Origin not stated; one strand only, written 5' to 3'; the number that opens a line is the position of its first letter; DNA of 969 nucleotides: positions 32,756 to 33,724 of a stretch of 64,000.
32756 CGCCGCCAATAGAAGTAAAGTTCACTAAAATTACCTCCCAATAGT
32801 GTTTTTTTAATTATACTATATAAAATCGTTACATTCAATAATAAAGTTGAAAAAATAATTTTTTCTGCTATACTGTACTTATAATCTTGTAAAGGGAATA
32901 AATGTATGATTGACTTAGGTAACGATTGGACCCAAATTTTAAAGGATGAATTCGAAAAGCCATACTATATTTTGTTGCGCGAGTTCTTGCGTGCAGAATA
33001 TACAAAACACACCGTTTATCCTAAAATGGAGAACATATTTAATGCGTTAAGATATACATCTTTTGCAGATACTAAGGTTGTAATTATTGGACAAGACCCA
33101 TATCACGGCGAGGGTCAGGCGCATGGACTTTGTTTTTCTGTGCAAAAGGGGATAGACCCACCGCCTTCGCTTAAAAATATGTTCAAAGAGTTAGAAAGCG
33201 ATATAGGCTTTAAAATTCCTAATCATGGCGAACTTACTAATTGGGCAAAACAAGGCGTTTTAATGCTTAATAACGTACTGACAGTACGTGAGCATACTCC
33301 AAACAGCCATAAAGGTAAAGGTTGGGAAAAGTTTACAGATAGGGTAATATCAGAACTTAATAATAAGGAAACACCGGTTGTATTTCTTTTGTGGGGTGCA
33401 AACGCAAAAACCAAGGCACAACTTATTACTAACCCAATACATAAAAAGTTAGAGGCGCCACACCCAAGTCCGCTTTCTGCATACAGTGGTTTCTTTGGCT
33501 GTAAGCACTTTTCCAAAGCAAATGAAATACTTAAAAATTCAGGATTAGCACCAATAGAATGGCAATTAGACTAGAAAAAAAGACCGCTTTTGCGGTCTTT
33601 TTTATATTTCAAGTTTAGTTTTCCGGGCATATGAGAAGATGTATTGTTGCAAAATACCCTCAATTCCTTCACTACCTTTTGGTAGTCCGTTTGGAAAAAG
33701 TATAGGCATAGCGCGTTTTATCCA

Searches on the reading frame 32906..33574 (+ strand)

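Call 77: search_protein_families(library=pfam, proteins=[window:32906-33574:+], max_evalue=0.00001)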
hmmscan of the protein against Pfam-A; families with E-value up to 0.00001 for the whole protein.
window:32906-33574:+ (222 aa): 1 family
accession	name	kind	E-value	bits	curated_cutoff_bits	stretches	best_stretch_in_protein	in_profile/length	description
PF03167.25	UDG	-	3.3e-18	66.6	24.3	1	53-210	6-141/141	Uracil DNA glycosylase superfamily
